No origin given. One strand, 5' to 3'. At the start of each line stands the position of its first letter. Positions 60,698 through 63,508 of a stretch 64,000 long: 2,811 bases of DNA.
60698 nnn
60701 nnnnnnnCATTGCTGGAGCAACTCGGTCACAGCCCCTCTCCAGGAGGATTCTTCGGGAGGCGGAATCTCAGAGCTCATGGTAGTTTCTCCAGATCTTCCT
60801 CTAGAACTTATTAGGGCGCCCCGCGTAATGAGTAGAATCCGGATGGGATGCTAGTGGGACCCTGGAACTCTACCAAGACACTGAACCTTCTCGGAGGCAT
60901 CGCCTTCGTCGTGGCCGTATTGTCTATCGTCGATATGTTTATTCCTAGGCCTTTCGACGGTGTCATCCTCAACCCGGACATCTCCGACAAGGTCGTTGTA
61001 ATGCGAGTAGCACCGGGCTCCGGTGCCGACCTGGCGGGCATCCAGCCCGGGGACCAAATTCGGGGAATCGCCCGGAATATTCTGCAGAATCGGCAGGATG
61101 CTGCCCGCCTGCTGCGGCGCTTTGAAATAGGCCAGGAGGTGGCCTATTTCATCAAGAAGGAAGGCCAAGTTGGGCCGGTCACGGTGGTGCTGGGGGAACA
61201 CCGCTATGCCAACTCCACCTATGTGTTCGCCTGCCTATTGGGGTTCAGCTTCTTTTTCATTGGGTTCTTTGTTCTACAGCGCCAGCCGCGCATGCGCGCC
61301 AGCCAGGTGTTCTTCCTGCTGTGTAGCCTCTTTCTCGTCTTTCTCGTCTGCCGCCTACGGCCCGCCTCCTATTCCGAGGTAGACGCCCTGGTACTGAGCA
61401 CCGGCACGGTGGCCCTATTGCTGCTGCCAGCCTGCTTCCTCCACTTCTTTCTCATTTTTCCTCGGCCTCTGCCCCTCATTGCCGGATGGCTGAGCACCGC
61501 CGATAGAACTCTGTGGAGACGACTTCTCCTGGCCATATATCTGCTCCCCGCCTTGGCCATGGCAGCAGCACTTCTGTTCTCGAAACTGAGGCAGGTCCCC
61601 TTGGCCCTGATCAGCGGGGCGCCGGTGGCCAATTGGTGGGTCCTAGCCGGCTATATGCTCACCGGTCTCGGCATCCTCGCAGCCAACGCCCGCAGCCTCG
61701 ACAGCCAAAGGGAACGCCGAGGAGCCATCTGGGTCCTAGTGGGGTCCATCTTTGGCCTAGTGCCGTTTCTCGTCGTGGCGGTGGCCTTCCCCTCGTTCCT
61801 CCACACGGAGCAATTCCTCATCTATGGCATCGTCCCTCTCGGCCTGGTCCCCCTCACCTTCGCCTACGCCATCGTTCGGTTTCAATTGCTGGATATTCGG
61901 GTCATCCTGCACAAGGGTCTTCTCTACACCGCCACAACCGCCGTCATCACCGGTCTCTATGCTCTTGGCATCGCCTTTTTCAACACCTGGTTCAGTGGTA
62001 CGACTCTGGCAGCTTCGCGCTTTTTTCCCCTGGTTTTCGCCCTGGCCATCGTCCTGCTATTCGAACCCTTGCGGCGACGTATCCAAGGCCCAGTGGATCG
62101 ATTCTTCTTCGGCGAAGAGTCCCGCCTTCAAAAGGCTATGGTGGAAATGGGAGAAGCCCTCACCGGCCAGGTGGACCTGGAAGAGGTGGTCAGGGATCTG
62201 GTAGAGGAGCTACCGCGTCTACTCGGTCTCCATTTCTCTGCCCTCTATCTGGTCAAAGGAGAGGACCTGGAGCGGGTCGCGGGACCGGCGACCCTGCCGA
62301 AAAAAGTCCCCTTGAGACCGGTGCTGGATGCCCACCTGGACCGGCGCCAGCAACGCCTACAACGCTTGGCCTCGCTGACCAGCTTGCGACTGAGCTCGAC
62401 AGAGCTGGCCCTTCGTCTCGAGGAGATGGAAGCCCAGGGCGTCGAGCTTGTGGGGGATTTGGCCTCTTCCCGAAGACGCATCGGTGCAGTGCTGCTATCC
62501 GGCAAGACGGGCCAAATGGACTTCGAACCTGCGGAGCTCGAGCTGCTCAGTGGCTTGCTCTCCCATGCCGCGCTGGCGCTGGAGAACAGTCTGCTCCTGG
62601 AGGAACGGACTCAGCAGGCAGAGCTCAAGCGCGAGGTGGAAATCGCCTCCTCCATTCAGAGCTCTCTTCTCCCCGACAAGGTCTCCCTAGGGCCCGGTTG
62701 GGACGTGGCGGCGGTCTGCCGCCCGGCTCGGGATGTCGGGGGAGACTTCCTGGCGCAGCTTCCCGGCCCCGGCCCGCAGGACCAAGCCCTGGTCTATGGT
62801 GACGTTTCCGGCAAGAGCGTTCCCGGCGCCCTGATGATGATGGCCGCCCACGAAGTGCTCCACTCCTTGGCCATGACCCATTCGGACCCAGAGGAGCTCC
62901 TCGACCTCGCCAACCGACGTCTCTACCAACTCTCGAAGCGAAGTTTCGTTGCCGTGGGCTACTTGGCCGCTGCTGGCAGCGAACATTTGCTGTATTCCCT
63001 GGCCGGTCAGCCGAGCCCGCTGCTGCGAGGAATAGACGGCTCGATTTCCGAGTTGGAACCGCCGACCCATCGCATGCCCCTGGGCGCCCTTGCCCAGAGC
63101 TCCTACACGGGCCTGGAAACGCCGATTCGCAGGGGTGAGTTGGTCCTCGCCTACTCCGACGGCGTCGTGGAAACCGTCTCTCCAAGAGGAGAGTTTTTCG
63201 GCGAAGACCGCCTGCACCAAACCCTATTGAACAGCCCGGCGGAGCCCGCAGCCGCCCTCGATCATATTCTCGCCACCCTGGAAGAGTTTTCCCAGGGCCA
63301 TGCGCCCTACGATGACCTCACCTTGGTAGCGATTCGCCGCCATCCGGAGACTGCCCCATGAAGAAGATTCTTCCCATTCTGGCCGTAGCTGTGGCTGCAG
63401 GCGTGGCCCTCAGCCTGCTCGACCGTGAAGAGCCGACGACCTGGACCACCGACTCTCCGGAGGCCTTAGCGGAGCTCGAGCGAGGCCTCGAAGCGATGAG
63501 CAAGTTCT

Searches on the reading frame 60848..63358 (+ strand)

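Call 57: search_protein_families(library=pfam, proteins=[window:60848-63358:+], max_evalue=0.0001)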
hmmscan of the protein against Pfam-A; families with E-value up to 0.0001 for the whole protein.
window:60848-63358:+ (837 aa): 3 families
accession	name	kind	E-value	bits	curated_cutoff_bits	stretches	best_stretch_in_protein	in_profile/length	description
PF07228.17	SpoIIE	-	1.9e-36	126.2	25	1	645-832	4-192/192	Stage II sporulation protein E (SpoIIE)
PF13492.12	GAF_3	-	2.1e-09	38.3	27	1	443-580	1-129/129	GAF domain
PF17820.7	PDZ_6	-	6.8e-06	26.2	27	1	50-90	1-41/54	PDZ domain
